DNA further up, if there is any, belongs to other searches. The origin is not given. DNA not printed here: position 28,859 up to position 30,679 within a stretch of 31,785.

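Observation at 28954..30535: Cargo gene in the lysogeny operon: zinc-ribbon / long coiled-coil / DUF4041-like / T5orf172 (GIY-YIG-like) protein, a candidate single-gene prophage defence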

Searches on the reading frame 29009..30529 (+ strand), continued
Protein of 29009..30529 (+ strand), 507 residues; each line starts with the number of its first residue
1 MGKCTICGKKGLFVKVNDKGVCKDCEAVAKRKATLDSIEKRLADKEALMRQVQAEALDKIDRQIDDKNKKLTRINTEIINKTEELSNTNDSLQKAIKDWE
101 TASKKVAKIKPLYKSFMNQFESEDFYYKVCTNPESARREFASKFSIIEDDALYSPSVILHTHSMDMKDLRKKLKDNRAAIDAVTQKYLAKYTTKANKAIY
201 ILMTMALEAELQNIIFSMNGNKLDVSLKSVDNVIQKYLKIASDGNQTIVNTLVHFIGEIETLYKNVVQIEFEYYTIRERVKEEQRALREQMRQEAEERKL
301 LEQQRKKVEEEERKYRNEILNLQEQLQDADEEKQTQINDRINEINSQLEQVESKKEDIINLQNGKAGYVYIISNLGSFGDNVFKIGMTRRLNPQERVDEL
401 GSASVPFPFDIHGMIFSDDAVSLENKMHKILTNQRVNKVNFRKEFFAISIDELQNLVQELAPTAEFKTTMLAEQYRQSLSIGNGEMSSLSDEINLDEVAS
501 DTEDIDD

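Call 48: find_encoding_contigs(protein=P0025, flank=5000, max_places=2)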
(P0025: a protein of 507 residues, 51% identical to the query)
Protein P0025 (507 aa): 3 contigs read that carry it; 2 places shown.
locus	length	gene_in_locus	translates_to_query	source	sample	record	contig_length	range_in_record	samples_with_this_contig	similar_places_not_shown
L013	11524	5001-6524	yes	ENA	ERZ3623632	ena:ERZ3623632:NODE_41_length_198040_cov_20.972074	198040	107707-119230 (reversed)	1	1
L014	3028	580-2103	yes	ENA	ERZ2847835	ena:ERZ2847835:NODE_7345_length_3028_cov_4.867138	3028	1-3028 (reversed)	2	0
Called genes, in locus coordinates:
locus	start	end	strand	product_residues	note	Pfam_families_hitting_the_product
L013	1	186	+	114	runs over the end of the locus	-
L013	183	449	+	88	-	-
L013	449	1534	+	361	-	-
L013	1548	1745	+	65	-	-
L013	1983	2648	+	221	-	-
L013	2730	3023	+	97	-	-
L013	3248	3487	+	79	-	-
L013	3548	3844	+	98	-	-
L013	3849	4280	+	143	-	PF05951:Peptidase_M15_2 (weak), PF08291:Peptidase_M15_3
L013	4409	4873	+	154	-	-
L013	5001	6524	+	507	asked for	PF10544:T5orf172, PF13455:MUG113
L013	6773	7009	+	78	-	-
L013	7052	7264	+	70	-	PF01726:LexA_DNA_bind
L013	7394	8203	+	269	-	PF00929:RNase_T, PF13482:RNase_H_2 (faint)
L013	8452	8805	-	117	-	PF12844:HTH_19, PF13560:HTH_31 (weak), PF01381:HTH_3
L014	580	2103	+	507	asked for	PF10544:T5orf172, PF13455:MUG113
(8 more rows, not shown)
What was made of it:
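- It occurs at the lysis end of another prophage (call 48).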

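Call 49: predict_structure(alignment_id=A1)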
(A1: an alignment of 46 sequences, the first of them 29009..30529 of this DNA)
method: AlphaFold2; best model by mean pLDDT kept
length: 507 residues; sequences in the alignment: 46
mean_pLDDT: 78.9   pTM: 0.40
mean pLDDT of the five models: 78.9, 76.9, 74.8, 73.7, 72.6
residues with pLDDT >= 90: 112; 70-90: 287; 50-70: 75; < 50: 33
segments of 3 or more residues with pLDDT < 50: 145-150, 152-162, 494-507
pLDDT, mean of each block of 10 residues (from residue 1): 81 81 84 84 82 91 95 95 94 91 84 72 64 70 50 43 67 91 92 90 92 85 87 91 83 91 92 85 77 76 82 87 84 84 85 75 72 73 82 75 66 82 84 68 74 86 79 70 57 48 39
secondary structure, 60 per line:
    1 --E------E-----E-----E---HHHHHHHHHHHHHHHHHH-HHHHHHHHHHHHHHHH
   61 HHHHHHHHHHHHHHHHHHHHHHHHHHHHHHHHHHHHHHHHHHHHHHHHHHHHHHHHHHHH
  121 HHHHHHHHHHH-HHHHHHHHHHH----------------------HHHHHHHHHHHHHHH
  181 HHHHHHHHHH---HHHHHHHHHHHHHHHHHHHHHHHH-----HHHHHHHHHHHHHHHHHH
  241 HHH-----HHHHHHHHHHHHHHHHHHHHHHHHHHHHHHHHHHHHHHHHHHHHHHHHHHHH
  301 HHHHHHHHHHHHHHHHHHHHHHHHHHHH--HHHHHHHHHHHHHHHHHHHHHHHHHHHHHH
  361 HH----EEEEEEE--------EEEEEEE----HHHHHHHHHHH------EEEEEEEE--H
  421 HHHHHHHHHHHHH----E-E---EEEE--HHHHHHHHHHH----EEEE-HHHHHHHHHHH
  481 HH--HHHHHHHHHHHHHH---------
elements in order: H26-43 H45-131 H133-143 H166-190 H194-217 H223-243 H249-328 H331-362 E367-373 E382-388 H393-403 E410-417 H420-433 E444-447 H450-460 E465-468 H470-482 H485-498
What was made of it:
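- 29009..29083 (+): N-terminal zinc ribbon, residues 1-25: C4-x2-C7-x14-C22-x2-C25, with a basic-hydrophobic KKGLFVK loop. AF2 predicts beta strands at pLDDT about 81 (call 49).
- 29084..29437 (+): Long N-terminal helical stalk, residues 26-143 (one 87-residue helix at 45-131). AF2 model, pLDDT 82-95 (call 49).
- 29438..29503 (+): Low-confidence linker, residues 144-165. AF2 pLDDT below 50 at 145-162 (call 49)
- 29504..29752 (+): Middle three-helix domain, residues 166-248, net charge +6. It occupies the position of SNIPE's DUF4041 but has no detectable sequence similarity to it. AF2 helices 166-190, 194-217 and 223-243 at pLDDT 83-92 (call 49).
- On GIY-YIG superfamily, T5orf172/MUG113 branch: AF2 predicts strands 367-373, 382-388 and 410-417 with helices between them (call 49).
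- Checked: 'About 300 aa of heptad-rich helix' is really two long helices (45-131 and 249-362) around a folded three-helix domain (166-243) (AF2 model, call 49).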

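Call 52: search_solved_structures(query=A1, max_evalue=0.01, show_alignments=1)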
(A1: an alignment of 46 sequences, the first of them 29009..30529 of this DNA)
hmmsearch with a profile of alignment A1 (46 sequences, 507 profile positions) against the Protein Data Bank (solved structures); distinct sequences matched with E-value up to 0.01: 0.
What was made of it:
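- Tried and rejected: A PDB sequence search with the family profile found nothing (call 52).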

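Call 53: fold_search(model_id=the predicted structure, library=viral)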
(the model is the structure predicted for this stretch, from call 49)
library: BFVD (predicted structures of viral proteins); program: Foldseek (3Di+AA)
matches with E <= 10: 427; with E <= 0.001: 17
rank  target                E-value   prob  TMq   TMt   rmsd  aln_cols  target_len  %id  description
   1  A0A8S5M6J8            2.0e-13  1.00  0.25  0.32  22.4       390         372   20  Helicase [Siphoviridae sp. ct73V17]
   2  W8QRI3                3.0e-05  1.00  0.17  0.21  55.1       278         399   15  MSV199 domain-containing protein [Chloriridovirus anopheles1]
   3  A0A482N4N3            3.9e-05  1.00  0.17  0.50  14.7       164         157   20  Bacteriophage T5 Orf172 DNA-binding domain-containing protein [Escherichia phage vB_EcoS_VAH1]
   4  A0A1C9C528            6.4e-05  1.00  0.18  0.32  27.3       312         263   17  Bacteriophage T5 Orf172 DNA-binding domain-containing protein [Heterosigma akashiwo virus 01]
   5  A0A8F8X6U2            8.4e-05  1.00  0.17  0.52  15.2       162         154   18  (no name in the UniProt tables at hand)
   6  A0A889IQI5            8.8e-05  1.00  0.17  0.41   2.5        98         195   28  Bacteriophage T5 Orf172 DNA-binding domain-containing protein [Pseudomonas phage Itty13]
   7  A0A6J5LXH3            9.8e-05  1.00  0.17  0.52   2.3       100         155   33  Bacteriophage T5, Orf172 DNA-binding [uncultured Caudovirales phage]
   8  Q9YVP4                1.0e-04  1.00  0.17  0.22  27.8       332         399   14  ORF MSV198 MTG motif gene family protein [Melanoplus sanguinipes entomopoxvirus]
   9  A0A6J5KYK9            1.7e-04  1.00  0.18  0.41   3.2       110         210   24  Bacteriophage T5, Orf172 DNA-binding [uncultured Caudovirales phage]
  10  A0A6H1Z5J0            2.0e-04  1.00  0.17  0.39   2.2        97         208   31  (no name in the UniProt tables at hand)
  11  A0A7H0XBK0            2.5e-04  1.00  0.17  0.37   5.2       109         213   25  Bacteriophage T5 Orf172 DNA-binding domain-containing protein [Escherichia coli phage vB_EcoS_Ace]
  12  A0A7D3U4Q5            2.8e-04  1.00  0.17  0.14  22.0       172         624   17  (no name in the UniProt tables at hand)
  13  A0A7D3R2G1            3.2e-04  1.00  0.18  0.49  13.6       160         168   16  Uncharacterized protein [Fadolivirus FV1/VV64]
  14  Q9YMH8                4.0e-04  1.00  0.17  0.33  11.9       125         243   21  Ld-bro-m [Lymantria dispar multicapsid nuclear polyhedrosis virus]
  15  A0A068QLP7            4.5e-04  1.00  0.17  0.26  18.3       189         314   16  BRO-like protein, GIY-YIG domain [Armadillidium vulgare iridescent virus]
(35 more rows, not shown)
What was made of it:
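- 30095..30412 (+): T5orf172/MUG113 (GIY-YIG superfamily) nuclease domain, residues 363-468. Conserved residues include G367, Y370, K384, G386, R389, R390, R396, catalytic E424 and N437. BFVD fold hits to T5orf172 proteins (call 53).
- On GIY-YIG superfamily, T5orf172/MUG113 branch: BFVD hits to T5orf172 proteins reach E 4e-5 (call 53).
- T5orf172 domains occur widely in lytic phages and large DNA viruses in non-defence settings (BFVD hits, call 53).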

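Call 54: fold_search(model_id=the predicted structure, library=pdb)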
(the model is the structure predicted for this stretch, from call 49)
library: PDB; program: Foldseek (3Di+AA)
matches with E <= 10: 415; with E <= 0.001: 0
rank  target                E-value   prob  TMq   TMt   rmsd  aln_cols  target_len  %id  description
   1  4tql_A                1.4e-01  0.84  0.18  0.33  29.8       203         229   16  Computationally designed three helix bundle (released 2014-10-15)
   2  7rro_B8               1.6e-01  0.38  0.14  0.17  43.9       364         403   15  Structure of the 48-nm repeat doublet microtubule from bovine tracheal cilia (released 2021-10-27)
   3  9evs_D                2.2e-01  0.18  0.12  0.14  24.3       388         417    9  Structure of the flowering plant mitoribosome with P-site tRNA (released 2025-09-03)
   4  8otz_DX               2.3e-01  0.82  0.17  0.34  17.7       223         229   11  48-nm repeat of the native axonemal doublet microtubule from bovine sperm (released 2023-11-22)
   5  7ung_B1               2.3e-01  0.23  0.12  0.15  43.0       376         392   13  48-nm repeat of the human respiratory doublet microtubule (released 2022-10-05)
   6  8otz_DV               2.5e-01  0.35  0.16  0.23  25.2       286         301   10  48-nm repeat of the native axonemal doublet microtubule from bovine sperm (released 2023-11-22)
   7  9fqr_Fd               2.8e-01  0.33  0.16  0.24  24.1       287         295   10  96-nm repeat of axonemal doublet microtubules from bovine sperm (released 2025-03-26)
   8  8otz_EP               3.1e-01  0.51  0.17  0.23  39.5       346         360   11  48-nm repeat of the native axonemal doublet microtubule from bovine sperm (released 2023-11-22)
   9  8iyj_W4               3.6e-01  0.51  0.16  0.25  26.6       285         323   10  Cryo-EM structure of the 48-nm repeat doublet microtubule from mouse sperm (released 2023-07-05)
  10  9cpb_5R               4.0e-01  0.13  0.11  0.13  42.5       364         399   14  Atomic model of bovine Fallopian tube cilia doublet microtubule (48-nm periodicity) (released 2024-10-30)
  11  2hwg_A                4.5e-01  0.77  0.14  0.13   7.7       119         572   11  Structure of phosphorylated Enzyme I of the phosphoenolpyruvate:sugar phosphotransferase system (released 2006-11-14)
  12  5t1o_MODEL_1_B        4.8e-01  0.51  0.13  0.22  12.1       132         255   15  Solution-state NMR and SAXS structural ensemble of NPr (1-85) in complex with EIN-Ntr (170-424) (released 2016-11-16)
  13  3hai_A                4.8e-01  0.30  0.13  0.20  13.7       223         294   11  Crystal structure of human PACSIN1 F-BAR domain (P21 lattice) (released 2009-06-16)
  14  23as_0                5.3e-01  0.21  0.14  0.17  23.2       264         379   13  Structure of Arabidopsis SNX1 (Class l, 7-fold) (released 2026-03-18)
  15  6h7w_M                5.6e-01  0.35  0.18  0.29  16.6       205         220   13  Model of retromer-Vps5 complex assembled on membrane. (released 2018-09-26)
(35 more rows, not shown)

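Call 55: search_protein_families(library=pfam, alignment_id=A1, max_evalue=5)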
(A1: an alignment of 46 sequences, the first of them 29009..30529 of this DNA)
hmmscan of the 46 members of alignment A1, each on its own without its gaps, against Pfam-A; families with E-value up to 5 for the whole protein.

A. member 1, window:29009-30529:+ (507 aa): 20 families
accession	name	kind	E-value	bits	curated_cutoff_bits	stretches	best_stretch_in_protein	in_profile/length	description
PF13455.12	MUG113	-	2.6e-17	63.6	22.3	1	383-458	1-71/73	Meiotically up-regulated gene 113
PF10544.15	T5orf172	-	2.1e-15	57.5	20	1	367-459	1-99/101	T5orf172 domain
PF04356.17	DUF489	-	0.0075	16.8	26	1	299-376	64-138/192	Protein of unknown function (DUF489)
PF24611.2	Spectrin_Anc-1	-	0.01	16.5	33.2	1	40-113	4-76/115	Nuclear anchorage protein 1, spectrin-like repeat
PF08792.16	A2L_zn_ribbon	-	0.012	15.7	22.9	1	3-29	5-31/33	A2L zinc ribbon domain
PF22676.1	GalA_N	-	0.013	15.7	27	0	114-153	52-90/133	Alpha-galactosidase, N-terminal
PF09787.14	Golgin_A5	-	0.015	15.3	31.7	1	258-356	62-160/305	Golgin subfamily A member 5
PF14471.11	DUF4428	-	0.018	15.3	27.8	1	3-27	1-28/51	Domain of unknown function (DUF4428)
PF12072.13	RNase_Y_N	-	0.018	14.9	32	1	28-96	73-140/201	RNase Y N-terminal region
PF08376.15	NIT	-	0.029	15.2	24.9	1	298-380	26-105/239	Nitrate and nitrite sensing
PF10376.14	Mei5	-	0.33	11.2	28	1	31-107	104-173/207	Double-strand recombination repair protein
PF14354.12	Lar_restr_allev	-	0.45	11.2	28.6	1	4-49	6-51/58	Restriction alleviation protein Lar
PF09762.14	CCDC93_CC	-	0.6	9.5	30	1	40-121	120-202/429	CCDC93 coiled-coil domain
PF10764.14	Gin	-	0.74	10.3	27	1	4-27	1-25/45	Inhibitor of sigma-G Gin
PF17675.6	APG6_N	-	1.5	9.7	45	1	278-357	44-120/132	Apg6 coiled-coil region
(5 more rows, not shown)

B. families by the number of members that match (of 46 scanned): 146 families (the first 25 are shown)
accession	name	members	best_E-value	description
PF13455.12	MUG113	46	1.9e-20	Meiotically up-regulated gene 113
PF10544.15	T5orf172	46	1.1e-18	T5orf172 domain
PF10186.14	ATG14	15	0.00014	Vacuolar sorting 38 and autophagy-related subunit 14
PF24922.1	ACBP4_C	12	4.2e-05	Acyl-CoA-binding domain-containing protein 4-6, C-terminal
PF02601.20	Exonuc_VII_L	11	0.003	Exonuclease VII, large subunit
PF15585.11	Imm7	11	0.0066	Immunity protein 7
PF08792.16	A2L_zn_ribbon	10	0.0055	A2L zinc ribbon domain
PF14662.11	KASH_CCD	9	8.3e-07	Coiled-coil region of CCDC155 or KASH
PF07851.19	TMEM120A-B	9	0.25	TMEM120A/B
PF25764.1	KIF21A_4th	8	0.0001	KIF21A-like domain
PF14471.11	DUF4428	8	0.0041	Domain of unknown function (DUF4428)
PF05859.17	Mis12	7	0.0021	Mis12 protein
PF09787.14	Golgin_A5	7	0.015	Golgin subfamily A member 5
PF05531.17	NPV_P10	7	0.27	Nucleopolyhedrovirus P10 protein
PF25450.1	Rab11-FIP3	6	0.0022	Rab11-FIP3-like domain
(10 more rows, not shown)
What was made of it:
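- On DUF4428 zinc-ribbon domain (PF14471): Eight of 46 relatives match weakly (call 55).
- Tried and rejected: Pfam at lenient thresholds on 46 relatives (call 55).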

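Call 56: search_protein_families(library=padloc, proteins=[L001:3176-4675:+, L005:5680-7296:+, L003:3233-4798:+], max_evalue=0.001)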
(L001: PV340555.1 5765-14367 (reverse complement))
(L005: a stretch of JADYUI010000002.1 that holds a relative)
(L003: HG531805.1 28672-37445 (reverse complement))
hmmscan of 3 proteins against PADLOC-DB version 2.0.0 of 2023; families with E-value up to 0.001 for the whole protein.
L001:3176-4675:+ (500 aa): 4 families
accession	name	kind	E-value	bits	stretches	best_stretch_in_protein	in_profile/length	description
PDLC03976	PD-Lambda-1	-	1.9e-198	658.3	1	1-485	1-485/491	-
PDLC03977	PD-Lambda-1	-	7e-195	646.6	1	7-497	7-493/496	-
PDLC05041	PDC-S57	-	1.7e-18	65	1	354-468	3-112/212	-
PDLC05042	PDC-S57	-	9.4e-11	39.8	1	351-476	2-121/245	-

L005:5680-7296:+ (539 aa): 9 families
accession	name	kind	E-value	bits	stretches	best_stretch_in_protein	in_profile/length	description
PDLC03976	PD-Lambda-1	-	2.6e-84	281.9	1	30-528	13-478/491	-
PDLC03977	PD-Lambda-1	-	1.9e-76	256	1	62-531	42-480/496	-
PDLC05041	PDC-S57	-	1.8e-16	58.3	1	406-524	4-114/212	-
PDLC05042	PDC-S57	-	2e-09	35.5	1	407-531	7-128/245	-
PDLC00551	JetC2|JetC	-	1.7e-05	20.9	1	43-375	272-601/1365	DUF3584 domain; MukB-like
PDLC00503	JetC1|JetC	-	0.00013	18.2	1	57-235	662-834/1146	DUF3584 domain; MukB-like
PDLC02663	DndD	-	0.00021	18.2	0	305-370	193-258/675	DndD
PDLC00518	JetC1|JetC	-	0.00033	16.6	1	39-238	639-829/1112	DUF3584 domain; MukB-like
PDLC00517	JetC1|JetC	-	0.00054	16.4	0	42-236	658-844/1119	DUF3584 domain; MukB-like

L003:3233-4798:+ (522 aa): 4 families
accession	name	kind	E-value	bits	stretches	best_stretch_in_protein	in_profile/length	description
PDLC03976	PD-Lambda-1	-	1.9e-158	526.4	1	13-519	8-477/491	-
PDLC03977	PD-Lambda-1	-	3.4e-137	456.3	1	62-518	28-475/496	-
PDLC05041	PDC-S57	-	4.4e-19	66.9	1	397-499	4-100/212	-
PDLC05042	PDC-S57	-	2.7e-09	35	1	397-508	6-114/245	-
